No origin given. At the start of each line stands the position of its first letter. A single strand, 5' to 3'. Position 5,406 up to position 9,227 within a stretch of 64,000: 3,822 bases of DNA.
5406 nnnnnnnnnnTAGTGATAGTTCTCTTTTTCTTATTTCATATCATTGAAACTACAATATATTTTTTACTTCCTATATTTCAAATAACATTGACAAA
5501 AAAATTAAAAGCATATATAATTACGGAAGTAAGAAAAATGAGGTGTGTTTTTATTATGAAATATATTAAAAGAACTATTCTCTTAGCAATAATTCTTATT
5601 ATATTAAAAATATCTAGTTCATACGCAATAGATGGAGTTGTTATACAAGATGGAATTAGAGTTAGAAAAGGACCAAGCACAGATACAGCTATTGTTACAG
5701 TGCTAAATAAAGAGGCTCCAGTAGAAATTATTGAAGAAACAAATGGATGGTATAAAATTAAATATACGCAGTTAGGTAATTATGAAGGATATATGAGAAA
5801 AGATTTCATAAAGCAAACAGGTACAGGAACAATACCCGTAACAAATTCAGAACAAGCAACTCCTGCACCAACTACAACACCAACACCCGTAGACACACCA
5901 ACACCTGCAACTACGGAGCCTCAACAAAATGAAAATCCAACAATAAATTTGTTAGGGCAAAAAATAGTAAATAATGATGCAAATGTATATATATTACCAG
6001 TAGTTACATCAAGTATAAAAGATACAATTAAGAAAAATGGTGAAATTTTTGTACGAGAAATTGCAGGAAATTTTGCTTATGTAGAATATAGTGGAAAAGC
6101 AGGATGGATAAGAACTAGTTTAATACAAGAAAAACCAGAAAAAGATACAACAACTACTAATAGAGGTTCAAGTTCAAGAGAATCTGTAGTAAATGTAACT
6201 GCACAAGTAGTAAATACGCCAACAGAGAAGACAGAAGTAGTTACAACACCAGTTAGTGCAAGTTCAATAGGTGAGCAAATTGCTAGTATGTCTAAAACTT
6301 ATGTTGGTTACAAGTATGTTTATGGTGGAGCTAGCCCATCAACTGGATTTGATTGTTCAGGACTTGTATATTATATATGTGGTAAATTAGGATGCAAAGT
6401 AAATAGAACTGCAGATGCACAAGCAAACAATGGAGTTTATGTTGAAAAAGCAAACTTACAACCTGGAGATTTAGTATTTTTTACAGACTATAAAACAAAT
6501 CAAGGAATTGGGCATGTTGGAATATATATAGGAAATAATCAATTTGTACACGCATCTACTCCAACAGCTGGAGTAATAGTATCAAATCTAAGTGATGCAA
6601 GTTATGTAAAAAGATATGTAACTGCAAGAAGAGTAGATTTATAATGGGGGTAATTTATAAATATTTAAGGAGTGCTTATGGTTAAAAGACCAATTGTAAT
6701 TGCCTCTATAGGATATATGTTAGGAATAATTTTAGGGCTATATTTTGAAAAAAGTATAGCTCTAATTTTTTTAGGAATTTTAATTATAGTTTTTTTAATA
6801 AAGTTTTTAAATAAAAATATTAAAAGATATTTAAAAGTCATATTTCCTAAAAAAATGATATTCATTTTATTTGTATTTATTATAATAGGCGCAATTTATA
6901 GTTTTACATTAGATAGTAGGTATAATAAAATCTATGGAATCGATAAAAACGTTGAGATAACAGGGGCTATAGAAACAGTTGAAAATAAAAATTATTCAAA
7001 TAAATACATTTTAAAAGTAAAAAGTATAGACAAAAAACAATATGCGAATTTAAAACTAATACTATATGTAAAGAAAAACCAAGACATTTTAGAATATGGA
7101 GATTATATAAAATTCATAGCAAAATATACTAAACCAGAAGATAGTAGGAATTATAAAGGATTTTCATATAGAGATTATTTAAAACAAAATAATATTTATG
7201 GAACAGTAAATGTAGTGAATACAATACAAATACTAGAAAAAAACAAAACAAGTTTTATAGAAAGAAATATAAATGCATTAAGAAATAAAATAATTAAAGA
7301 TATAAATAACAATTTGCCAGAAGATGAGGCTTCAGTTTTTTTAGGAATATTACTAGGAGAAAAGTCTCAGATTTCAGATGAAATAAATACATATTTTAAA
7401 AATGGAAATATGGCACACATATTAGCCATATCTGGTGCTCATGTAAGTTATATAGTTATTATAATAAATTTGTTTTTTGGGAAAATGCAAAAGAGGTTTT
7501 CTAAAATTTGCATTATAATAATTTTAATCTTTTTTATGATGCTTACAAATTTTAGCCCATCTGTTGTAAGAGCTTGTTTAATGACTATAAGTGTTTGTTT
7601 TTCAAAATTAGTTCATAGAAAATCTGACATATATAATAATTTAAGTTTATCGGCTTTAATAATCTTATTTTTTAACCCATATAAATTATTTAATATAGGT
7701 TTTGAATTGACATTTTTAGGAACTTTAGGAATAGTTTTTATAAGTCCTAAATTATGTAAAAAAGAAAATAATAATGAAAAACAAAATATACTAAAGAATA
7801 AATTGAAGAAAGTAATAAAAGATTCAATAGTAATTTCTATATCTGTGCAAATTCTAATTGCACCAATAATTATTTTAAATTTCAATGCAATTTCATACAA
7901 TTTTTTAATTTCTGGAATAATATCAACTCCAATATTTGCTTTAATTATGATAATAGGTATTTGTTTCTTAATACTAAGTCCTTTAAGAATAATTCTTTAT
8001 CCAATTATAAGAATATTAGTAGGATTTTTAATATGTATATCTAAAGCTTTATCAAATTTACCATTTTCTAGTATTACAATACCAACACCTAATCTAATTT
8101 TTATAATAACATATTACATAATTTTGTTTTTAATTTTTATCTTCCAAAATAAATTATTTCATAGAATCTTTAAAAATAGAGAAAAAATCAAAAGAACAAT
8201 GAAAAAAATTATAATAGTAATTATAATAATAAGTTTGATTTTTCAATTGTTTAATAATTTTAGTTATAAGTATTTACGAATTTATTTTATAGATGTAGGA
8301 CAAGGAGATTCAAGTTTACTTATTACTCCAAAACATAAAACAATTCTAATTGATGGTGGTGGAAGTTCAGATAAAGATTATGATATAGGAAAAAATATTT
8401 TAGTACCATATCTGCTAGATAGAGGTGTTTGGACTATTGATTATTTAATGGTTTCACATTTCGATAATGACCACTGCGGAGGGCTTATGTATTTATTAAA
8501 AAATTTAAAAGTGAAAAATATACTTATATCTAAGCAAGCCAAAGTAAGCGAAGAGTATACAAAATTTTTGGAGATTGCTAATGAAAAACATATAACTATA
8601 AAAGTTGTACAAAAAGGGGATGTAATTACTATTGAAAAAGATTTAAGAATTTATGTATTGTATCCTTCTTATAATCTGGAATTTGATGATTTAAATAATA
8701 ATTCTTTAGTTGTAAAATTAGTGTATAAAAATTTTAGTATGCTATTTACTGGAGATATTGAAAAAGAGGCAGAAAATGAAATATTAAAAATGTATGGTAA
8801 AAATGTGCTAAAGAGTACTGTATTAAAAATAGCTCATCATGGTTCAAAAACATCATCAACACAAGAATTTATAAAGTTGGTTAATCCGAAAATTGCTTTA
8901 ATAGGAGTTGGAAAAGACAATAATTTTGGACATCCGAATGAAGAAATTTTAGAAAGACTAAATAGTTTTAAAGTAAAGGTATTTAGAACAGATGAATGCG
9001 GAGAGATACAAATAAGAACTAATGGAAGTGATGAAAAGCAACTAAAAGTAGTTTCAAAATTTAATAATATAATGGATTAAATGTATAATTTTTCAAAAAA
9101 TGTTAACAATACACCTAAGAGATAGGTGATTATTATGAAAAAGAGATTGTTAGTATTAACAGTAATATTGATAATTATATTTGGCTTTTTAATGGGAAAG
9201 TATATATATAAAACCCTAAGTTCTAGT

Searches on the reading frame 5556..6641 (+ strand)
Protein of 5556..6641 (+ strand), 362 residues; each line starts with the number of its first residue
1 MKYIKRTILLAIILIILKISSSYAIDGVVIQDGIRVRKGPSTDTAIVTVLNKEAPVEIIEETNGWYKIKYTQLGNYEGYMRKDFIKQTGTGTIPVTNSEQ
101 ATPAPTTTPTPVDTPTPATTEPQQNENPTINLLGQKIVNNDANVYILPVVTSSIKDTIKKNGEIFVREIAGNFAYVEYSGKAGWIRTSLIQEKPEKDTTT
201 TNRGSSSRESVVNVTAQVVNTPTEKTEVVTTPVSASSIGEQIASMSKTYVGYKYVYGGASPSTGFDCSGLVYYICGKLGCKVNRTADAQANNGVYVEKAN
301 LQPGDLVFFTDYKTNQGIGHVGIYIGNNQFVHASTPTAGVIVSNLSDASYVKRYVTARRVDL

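Call 39: find_related_loci(query=window:5556-6641:+, collection=genome_contigs, flank=8000)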
Query window:5556-6641:+ (362 aa) in genome_contigs; peptide patterns used: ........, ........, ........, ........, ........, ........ (x = any residue, [..] = any of these).
202 stretches matched a pattern; 96 encode a relative of the query (tblastn E <= 1e-3); the best 80 are kept; 78 distinct loci.
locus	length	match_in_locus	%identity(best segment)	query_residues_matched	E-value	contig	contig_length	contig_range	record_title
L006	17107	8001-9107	78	1-362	6e-180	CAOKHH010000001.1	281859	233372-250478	MAG TPA_asm: uncultured Clostridia bacterium isolate SRR17684644_bin.5_metawrap_v1.3_MAG genome assembly, contig: NODE.2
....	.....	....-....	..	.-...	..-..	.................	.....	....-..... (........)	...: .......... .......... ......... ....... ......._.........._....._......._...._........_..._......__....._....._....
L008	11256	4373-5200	31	28-360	4e-33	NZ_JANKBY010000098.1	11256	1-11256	Terrisporobacter muris strain DSM 29186 NODE_98_length_11256_cov_18.863869, whole genome shotgun sequence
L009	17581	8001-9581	29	21-360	3e-31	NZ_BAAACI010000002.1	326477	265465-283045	Clostridium subterminale strain JCM 1417 sequence02, whole genome shotgun sequence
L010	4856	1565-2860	29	27-360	4e-31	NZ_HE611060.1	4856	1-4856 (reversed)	Clostridium senegalense JC122 strain JC122T, whole genome shotgun sequence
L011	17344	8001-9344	28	27-360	3e-31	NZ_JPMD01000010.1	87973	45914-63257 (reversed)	Clostridium sulfidigenes strain 113A c10, whole genome shotgun sequence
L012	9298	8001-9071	28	32-359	2e-28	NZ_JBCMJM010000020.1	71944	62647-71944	Gottfriedia acidiceleris strain BD-523 BD_523_contig_0000020, whole genome shotgun sequence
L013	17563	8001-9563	26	28-360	3e-27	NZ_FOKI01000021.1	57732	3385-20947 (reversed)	Clostridium frigidicarnis strain DSM 12271, whole genome shotgun sequence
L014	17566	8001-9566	26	28-360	4e-27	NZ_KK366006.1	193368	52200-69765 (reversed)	Clostridium hydrogeniformans DSM 21757 BR69DRAFT_scaffold00007.7, whole genome shotgun sequence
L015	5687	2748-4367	27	34-360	1e-26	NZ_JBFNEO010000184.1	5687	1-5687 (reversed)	MAG: Clostridium sp. isolate AA16 NODE_3286_length_5687_cov_4.949041, whole genome shotgun sequence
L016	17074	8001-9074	26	30-359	2e-26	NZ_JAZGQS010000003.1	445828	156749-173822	Gottfriedia acidiceleris strain RNC-1 3, whole genome shotgun sequence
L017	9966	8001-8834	29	34-360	3e-26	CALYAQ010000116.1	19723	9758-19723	MAG: uncultured Clostridia bacterium isolate E08__bin1 genome assembly, contig: E08__k127_5526789, whole genome shotgun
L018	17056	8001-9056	26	30-360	9e-26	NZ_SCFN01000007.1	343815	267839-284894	Gottfriedia acidiceleris strain 1-17 contig7, whole genome shotgun sequence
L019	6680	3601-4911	25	5-360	6e-25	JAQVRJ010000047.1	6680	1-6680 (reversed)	MAG: Clostridia bacterium isolate STF1_248 NODE_42211_length_6680_cov_16.063177_Sandtown_F1, whole genome shotgun sequen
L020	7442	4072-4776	40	1-360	1e-21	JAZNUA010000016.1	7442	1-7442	MAG: Congzhengia sp. isolate T1900044800_TS20190266.MAGScoT_cleanbin_000040 SGB_2704_k141_603832, whole genome shotgun s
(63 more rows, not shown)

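Call 86: search_protein_families(library=pfam, proteins=[window:5556-6641:+], max_evalue=0.00001)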
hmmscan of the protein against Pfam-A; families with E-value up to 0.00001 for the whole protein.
window:5556-6641:+ (362 aa): 3 families
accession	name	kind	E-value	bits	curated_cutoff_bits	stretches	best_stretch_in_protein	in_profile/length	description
PF00877.26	NLPC_P60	-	2e-27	95.6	23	1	251-359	1-105/105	NlpC/P60 family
PF08239.17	SH3_3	-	2.8e-17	63.1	27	1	32-86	1-54/54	Bacterial SH3 domain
PF06347.19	SH3_4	-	3.4e-08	33.6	24.1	0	35-69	6-40/56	Bacterial SH3 domain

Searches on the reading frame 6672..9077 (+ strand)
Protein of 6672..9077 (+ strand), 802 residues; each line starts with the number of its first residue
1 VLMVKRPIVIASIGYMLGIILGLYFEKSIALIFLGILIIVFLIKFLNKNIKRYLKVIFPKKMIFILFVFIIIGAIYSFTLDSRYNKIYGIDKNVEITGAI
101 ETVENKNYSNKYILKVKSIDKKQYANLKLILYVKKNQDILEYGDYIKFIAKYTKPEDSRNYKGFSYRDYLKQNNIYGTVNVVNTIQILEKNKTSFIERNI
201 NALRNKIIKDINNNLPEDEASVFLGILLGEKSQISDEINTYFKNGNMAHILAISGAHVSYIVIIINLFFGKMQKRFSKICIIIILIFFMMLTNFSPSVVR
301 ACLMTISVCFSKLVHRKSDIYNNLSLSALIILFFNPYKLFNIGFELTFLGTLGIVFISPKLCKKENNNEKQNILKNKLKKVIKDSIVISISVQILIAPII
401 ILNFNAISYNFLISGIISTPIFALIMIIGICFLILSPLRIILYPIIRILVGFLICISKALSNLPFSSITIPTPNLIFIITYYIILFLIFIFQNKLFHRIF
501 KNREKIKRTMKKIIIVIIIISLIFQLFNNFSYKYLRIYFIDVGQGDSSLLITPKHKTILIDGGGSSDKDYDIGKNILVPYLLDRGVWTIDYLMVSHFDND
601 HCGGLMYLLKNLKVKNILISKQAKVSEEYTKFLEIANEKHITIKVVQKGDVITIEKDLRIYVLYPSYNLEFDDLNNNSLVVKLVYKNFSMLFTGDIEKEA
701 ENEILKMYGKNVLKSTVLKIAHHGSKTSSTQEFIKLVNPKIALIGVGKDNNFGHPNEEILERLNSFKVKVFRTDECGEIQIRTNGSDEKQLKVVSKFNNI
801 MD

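Call 86: search_protein_families(library=pfam, proteins=[window:6672-9077:+], max_evalue=0.00001)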
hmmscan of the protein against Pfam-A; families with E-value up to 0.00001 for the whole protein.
window:6672-9077:+ (802 aa): 3 families
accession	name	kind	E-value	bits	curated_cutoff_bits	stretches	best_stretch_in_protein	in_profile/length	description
PF03772.21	Competence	-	3.2e-52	178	23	1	226-491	1-266/270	Competence protein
PF13567.11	DUF4131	-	1.4e-19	70.9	31.6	1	30-183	8-161/165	Domain of unknown function (DUF4131)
PF00753.33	Lactamase_B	-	1.8e-18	67.6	22.7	1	544-746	5-194/196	Metallo-beta-lactamase superfamily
